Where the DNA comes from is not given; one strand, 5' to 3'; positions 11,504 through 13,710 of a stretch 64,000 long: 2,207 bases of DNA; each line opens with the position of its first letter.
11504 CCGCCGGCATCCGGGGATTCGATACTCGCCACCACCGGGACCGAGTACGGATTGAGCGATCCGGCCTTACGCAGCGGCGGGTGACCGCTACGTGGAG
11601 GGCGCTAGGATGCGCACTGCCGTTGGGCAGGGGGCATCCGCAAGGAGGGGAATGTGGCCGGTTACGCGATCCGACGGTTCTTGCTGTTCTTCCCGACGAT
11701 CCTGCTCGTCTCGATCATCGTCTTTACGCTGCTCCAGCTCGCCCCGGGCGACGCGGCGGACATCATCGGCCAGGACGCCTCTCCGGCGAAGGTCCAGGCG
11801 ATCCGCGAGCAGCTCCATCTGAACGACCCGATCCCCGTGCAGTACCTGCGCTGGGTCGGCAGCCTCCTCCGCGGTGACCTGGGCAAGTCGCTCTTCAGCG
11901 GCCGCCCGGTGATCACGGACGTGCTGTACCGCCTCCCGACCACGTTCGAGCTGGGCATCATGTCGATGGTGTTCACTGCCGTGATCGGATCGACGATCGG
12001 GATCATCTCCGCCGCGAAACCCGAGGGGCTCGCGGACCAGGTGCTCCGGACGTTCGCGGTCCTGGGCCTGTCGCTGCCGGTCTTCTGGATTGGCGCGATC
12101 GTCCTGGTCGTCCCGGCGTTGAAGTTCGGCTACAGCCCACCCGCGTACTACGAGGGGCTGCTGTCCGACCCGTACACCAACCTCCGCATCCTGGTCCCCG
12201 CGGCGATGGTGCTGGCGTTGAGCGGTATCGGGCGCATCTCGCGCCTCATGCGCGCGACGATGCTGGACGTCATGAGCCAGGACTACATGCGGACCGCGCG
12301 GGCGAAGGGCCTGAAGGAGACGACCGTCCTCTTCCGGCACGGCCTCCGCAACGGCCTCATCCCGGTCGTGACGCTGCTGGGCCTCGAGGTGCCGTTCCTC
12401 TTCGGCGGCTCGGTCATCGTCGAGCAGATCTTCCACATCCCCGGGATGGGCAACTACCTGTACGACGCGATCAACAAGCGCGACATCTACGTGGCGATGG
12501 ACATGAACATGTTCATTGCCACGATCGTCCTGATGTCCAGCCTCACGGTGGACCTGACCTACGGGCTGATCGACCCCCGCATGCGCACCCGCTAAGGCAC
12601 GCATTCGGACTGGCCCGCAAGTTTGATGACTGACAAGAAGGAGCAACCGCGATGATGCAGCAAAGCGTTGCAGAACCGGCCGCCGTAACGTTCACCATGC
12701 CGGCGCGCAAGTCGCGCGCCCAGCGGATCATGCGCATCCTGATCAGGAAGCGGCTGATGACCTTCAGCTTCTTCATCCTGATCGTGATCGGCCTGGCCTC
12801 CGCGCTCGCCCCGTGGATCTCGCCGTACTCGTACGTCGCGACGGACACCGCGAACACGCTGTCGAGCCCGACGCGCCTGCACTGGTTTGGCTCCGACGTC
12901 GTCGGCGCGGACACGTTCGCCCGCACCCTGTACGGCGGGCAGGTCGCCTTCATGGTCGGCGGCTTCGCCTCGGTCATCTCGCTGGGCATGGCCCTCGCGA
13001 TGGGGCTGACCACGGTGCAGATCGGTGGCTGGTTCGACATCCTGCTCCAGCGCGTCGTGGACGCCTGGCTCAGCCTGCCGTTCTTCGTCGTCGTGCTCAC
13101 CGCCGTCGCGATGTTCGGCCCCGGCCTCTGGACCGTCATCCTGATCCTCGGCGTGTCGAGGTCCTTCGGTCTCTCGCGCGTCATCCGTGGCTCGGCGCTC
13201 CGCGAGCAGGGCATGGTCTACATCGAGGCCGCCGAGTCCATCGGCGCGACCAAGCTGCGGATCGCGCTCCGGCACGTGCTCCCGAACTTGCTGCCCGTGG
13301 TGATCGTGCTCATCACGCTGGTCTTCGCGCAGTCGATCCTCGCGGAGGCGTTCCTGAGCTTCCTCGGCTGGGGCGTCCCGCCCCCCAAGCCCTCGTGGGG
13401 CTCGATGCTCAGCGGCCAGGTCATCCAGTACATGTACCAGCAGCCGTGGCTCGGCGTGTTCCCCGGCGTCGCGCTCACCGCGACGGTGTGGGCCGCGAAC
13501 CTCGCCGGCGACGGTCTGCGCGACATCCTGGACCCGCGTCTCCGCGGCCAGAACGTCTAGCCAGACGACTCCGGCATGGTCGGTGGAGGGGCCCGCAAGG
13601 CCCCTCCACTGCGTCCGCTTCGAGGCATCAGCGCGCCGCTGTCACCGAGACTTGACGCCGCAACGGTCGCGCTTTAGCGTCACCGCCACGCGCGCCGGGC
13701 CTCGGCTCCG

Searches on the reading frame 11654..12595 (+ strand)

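Call 5: search_protein_families(library=pfam, proteins=[window:11654-12595:+])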
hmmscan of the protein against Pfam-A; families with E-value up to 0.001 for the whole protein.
window:11654-12595:+ (313 aa): 2 families
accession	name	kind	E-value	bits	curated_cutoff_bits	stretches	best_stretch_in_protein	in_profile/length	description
PF00528.27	BPD_transp_1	-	2.1e-32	112.8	26.4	1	112-311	1-183/184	Binding-protein-dependent transport system inner membrane component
PF19300.4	BPD_transp_1_N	-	3.3e-12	47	23.8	1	2-97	2-110/114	Binding-prot-dependent transport system membrane comp, N-term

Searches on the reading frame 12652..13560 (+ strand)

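Call 5: search_protein_families(library=pfam, proteins=[window:12652-13560:+])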
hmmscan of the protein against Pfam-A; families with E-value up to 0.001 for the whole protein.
window:12652-13560:+ (302 aa): 2 families
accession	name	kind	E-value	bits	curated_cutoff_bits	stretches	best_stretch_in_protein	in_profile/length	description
PF00528.27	BPD_transp_1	-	1.3e-30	106.9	26.4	1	111-298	4-183/184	Binding-protein-dependent transport system inner membrane component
PF12911.12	OppC_N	-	6.2e-09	36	23.9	1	21-73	1-53/53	N-terminal TM domain of oligopeptide transport permease C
